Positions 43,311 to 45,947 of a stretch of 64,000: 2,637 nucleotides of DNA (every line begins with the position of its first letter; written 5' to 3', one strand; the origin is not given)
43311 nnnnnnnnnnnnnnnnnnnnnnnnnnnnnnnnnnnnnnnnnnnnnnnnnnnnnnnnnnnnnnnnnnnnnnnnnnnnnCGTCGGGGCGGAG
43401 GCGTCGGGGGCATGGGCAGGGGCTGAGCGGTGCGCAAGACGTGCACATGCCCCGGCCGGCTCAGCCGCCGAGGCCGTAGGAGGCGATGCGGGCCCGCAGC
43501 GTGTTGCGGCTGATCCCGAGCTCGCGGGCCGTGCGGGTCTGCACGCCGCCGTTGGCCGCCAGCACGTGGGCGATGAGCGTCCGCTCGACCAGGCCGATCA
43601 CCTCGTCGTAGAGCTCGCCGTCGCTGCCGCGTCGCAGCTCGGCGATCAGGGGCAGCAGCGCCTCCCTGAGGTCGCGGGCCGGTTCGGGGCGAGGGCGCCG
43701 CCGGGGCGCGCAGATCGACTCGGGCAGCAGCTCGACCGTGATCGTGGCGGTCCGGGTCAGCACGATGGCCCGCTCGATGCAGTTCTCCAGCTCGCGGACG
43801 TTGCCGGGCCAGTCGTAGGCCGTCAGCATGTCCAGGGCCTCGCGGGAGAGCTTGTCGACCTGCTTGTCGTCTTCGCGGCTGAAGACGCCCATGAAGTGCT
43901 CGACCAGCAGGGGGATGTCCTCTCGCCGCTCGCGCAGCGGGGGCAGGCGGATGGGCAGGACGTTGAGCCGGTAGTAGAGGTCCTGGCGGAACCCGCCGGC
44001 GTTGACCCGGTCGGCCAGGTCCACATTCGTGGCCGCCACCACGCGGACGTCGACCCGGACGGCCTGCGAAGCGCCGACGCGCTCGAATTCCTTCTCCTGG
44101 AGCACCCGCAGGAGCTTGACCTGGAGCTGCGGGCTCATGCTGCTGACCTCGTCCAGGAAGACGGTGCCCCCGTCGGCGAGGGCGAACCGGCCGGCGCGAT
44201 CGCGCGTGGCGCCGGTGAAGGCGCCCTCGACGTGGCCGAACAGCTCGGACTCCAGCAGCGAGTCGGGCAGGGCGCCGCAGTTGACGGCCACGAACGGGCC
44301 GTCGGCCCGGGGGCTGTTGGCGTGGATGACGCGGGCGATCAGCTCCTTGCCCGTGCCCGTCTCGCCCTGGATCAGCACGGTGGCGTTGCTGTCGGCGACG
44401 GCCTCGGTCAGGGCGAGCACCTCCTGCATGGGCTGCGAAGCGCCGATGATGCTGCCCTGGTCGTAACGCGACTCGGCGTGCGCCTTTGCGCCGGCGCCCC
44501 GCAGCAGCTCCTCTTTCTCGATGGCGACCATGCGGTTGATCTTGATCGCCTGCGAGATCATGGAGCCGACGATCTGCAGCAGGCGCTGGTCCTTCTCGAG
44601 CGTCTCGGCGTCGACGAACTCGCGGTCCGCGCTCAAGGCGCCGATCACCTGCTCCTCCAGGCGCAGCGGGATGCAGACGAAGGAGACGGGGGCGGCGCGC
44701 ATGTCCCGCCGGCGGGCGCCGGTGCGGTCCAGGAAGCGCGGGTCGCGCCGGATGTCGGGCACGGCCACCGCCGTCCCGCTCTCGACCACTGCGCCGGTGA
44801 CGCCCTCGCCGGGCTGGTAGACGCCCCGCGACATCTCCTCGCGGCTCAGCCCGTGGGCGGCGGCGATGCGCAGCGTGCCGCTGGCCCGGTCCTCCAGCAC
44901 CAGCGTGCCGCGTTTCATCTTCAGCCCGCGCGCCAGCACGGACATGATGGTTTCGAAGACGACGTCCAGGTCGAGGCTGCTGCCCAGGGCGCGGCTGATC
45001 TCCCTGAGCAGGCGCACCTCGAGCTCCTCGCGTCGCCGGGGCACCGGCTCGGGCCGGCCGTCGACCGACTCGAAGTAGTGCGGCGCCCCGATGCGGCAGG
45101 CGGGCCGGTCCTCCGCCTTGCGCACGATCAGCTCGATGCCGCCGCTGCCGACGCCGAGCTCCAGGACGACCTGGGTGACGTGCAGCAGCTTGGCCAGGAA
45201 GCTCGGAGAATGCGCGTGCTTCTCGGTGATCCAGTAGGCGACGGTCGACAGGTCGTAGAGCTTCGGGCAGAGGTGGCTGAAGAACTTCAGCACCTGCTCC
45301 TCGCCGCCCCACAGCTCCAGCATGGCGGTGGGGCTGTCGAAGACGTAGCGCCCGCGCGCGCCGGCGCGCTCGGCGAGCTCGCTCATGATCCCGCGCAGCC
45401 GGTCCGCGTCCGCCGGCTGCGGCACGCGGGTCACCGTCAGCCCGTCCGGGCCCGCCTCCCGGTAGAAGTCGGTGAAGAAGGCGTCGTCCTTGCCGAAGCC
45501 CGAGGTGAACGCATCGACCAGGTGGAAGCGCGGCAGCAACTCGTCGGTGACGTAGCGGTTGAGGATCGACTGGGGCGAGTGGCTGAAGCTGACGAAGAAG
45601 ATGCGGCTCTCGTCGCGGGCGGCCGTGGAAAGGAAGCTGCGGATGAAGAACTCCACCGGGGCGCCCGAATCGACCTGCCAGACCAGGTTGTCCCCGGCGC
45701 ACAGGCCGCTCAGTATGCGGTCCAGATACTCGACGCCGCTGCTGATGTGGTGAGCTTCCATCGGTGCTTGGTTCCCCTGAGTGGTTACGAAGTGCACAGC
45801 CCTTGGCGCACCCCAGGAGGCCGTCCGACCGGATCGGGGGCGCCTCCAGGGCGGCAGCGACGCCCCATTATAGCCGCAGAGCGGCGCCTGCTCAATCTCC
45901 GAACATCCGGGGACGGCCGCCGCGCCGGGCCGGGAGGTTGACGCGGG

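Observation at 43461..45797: NifA-like sigma-54 activator with a degenerate (P-loop-less) KaiC/RecA-like N-terminal domain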

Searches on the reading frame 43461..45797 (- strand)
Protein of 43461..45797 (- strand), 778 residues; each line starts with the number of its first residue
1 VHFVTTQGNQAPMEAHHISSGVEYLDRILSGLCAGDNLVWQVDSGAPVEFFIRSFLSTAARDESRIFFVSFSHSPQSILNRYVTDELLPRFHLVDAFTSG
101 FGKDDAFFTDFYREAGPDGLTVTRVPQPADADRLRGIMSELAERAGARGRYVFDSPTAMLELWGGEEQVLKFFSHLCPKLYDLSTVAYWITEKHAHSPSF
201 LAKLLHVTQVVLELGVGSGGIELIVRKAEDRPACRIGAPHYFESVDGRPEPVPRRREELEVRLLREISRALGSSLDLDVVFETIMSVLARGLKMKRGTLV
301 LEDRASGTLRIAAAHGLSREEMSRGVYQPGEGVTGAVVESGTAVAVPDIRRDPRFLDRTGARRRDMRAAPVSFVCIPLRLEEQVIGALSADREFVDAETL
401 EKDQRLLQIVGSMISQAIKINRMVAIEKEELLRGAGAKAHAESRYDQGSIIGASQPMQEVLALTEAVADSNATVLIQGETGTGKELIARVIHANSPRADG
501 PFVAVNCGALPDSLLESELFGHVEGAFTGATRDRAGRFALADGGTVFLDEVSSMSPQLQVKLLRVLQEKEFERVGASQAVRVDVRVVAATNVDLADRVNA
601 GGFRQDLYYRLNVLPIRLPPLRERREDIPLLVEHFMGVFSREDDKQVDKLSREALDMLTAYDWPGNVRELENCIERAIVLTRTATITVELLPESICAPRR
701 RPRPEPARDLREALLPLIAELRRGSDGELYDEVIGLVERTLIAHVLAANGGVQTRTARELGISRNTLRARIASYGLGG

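Call 3: search_protein_families(library=pfam, proteins=[window:43461-45797:-], max_evalue=1)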
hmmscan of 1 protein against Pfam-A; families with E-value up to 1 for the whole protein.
window:43461-45797:- (778 aa): 18 families
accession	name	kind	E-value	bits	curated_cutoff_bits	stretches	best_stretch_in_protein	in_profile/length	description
PF00158.32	Sigma54_activat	-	2e-72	242.8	20.2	1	450-616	1-167/168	Sigma-54 interaction domain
PF25601.1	AAA_lid_14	-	8.7e-29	99.6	27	1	622-700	1-79/87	AAA+ ATPase lid domain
PF14532.12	Sigma54_activ_2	-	5.2e-21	75.8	25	1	451-621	1-138/138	Sigma-54 interaction domain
PF01590.32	GAF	-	8e-17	62.5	22.4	1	276-418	1-133/133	GAF domain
PF13185.12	GAF_2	-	4.9e-13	49.9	28.6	1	275-418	2-135/136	GAF domain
PF02954.25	HTH_8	-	8.4e-12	45.1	22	1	736-774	4-42/42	Bacterial regulatory protein, Fis family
PF13492.12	GAF_3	-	2.2e-08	35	27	1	276-418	1-127/129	GAF domain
PF07728.20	AAA_5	-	6.8e-08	33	22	1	474-591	2-122/139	AAA domain (dynein-related subfamily)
PF13556.12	HTH_30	-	4.1e-05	23.7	27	1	745-772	7-34/59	PucR C-terminal helix-turn-helix domain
PF00004.35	AAA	-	0.00041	21.2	21.2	1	474-592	1-110/131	ATPase family associated with various cellular activities (AAA)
PF13191.12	AAA_16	-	0.0025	18.8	32.6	1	457-526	9-85/167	AAA ATPase domain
PF01078.27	Mg_chelatase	-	0.0036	17.2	20.3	1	529-591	93-157/207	Magnesium chelatase, subunit ChlI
PF00493.29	MCM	-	0.0055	16.3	23.3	1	471-591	57-172/224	MCM P-loop domain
PF20030.5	bpMoxR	-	0.023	14.2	27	1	539-591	94-146/205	MoxR domain in the MoxR-vWA-beta-propeller ternary systems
PF06745.19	ATPase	-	0.058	13.2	26.6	0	471-489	19-37/231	KaiC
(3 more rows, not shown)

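Call 4: search_protein_families(library=ncbifam, proteins=[window:43461-45797:-], max_evalue=1)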
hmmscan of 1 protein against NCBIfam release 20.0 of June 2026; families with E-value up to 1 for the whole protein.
window:43461-45797:- (778 aa): 31 families (the best 25 are shown)
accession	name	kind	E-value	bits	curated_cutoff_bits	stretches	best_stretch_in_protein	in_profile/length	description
TIGR01817.1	nifA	equivalog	1.6e-148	495.8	528.85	1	260-764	3-517/534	nif-specific transcriptional activator NifA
NF008469.0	PRK11361.1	equivalog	4.5e-112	375.1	714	1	442-776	137-456/461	acetoacetate metabolism transcriptional regulator AtoC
TIGR01818.1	ntrC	equivalog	8.9e-110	367.6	558.6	1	437-771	123-460/463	nitrogen regulation protein NR(I)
NF003451.0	PRK05022.1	equivalog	6.6e-109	364.9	476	1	262-768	7-502/512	nitric oxide reductase transcriptional regulator NorR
NF041552.1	TF_PrdR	equivalog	1.5e-104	350.4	795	1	375-775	215-577/577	sigma-54 dependent transcriptional regulator PrdR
NF038308.1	RNA_repair_RtcR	equivalog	1.9e-102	343.8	650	1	428-769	160-511/530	RNA repair transcriptional activator RtcR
NF007689.0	PRK10365.1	equivalog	4.2e-100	335.6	760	1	446-771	137-439/441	sigma-54-dependent response regulator transcription factor ZraR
NF050807.1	TransRegFlbDCaul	equivalog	7e-99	331.7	750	1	446-775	116-439/454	sigma-54-dependent transcriptional regulator FlbD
NF011958.0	PRK15429.1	equivalog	7e-96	322.4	830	1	256-702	182-633/692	formate hydrogenlyase transcriptional activator FlhA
TIGR02915.1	PEP_resp_reg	equivalog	8.3e-94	314.9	502.6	2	445-689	136-380/445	PEP-CTERM-box response regulator transcription factor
NF041946.1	LuxO_transreg_Vib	equivalog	3.1e-92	309.8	800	1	439-772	125-458/463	quorum-sensing sigma-54 dependent transcriptional regulator LuxO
NF041906.1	V4R_TF_MobR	exception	6.4e-92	308.8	999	1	423-771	207-541/544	phenol degradation transcriptional regulator MobR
TIGR02329.1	propionate_PrpR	equivalog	4.3e-91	306.1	499.2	1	412-771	177-524/526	propionate catabolism operon regulatory protein PrpR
NF011953.0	PRK15424.1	equivalog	3.1e-86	290.1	703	1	413-771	188-531/538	propionate catabolism operon regulatory protein PrpR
NF008176.1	PRK10923.1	equivalog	1.9e-84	283.9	620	1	446-776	136-468/469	nitrogen regulation protein NR(I)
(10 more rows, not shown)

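Call 19: find_encoding_contigs(protein=window:43461-45797:-, flank=10000, max_places=6)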
Protein window:43461-45797:- (778 aa): no gene with exactly this product is on record in the collection.

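Call 20: find_encoding_contigs(protein=window:43461-45761:-, flank=10000, max_places=6)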
Protein window:43461-45761:- (766 aa): no gene with exactly this product is on record in the collection.

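Call 23: find_related_loci(query=window:43461-45761:-, collection=genome_contigs, flank=10000)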
Query window:43461-45761:- (766 aa) in genome_contigs; peptide patterns used: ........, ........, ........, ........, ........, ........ (x = any residue, [..] = any of these).
183 stretches matched a pattern; 10 encode a relative of the query (tblastn E <= 1e-3); 10 distinct loci.
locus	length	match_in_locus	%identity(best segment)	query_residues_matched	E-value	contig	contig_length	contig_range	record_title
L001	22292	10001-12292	74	1-766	0e+0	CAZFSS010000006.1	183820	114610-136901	MAG TPA_asm: uncultured candidatus Brocadiaceae bacterium isolate binchicken_co91_507 genome assembly, contig: NODE_47_l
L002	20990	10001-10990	44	431-765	2e-81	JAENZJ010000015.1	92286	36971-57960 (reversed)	MAG: Thermincola ferriacetica isolate BM5_bin.4 BM5_bin4_NODE_119_length_92286_cov_7.833321, whole genome shotgun sequen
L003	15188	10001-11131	43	402-764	4e-80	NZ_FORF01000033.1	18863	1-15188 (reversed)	Aquamicrobium aerolatum DSM 21857, whole genome shotgun sequence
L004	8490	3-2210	76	30-765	0e+0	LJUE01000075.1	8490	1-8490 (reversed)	MAG: Planctomycetes bacterium SM23_32 WORSMTZ_24252, whole genome shotgun sequence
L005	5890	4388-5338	40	421-764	5e-71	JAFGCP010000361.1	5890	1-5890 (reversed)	MAG: Deltaproteobacteria bacterium isolate Zod_Metabat.1117 k87_10364934, whole genome shotgun sequence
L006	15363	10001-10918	42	436-763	3e-70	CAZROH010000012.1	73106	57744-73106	MAG TPA_asm: uncultured Alteromonas sp. isolate SRP321284_co1_58 genome assembly, contig: NODE_400_length_73106_cov_46.9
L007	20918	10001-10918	41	436-763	2e-69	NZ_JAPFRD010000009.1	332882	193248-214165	Alteromonas aquimaris strain ASW11-7 NODE_5_length_332882_cov_115.103349, whole genome shotgun sequence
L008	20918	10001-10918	41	436-763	1e-68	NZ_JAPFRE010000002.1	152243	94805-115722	Alteromonas sp. ASW11-130 NODE_6_length_152243_cov_115.862124, whole genome shotgun sequence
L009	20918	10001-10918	41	436-763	2e-68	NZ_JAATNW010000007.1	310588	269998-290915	Alteromonas ponticola strain MYP5 7, whole genome shotgun sequence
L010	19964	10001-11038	36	390-764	2e-54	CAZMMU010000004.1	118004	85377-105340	MAG TPA_asm: uncultured Hyphomonas sp. isolate SRP268394_co1_7 genome assembly, contig: NODE_151_length_118004_cov_11.62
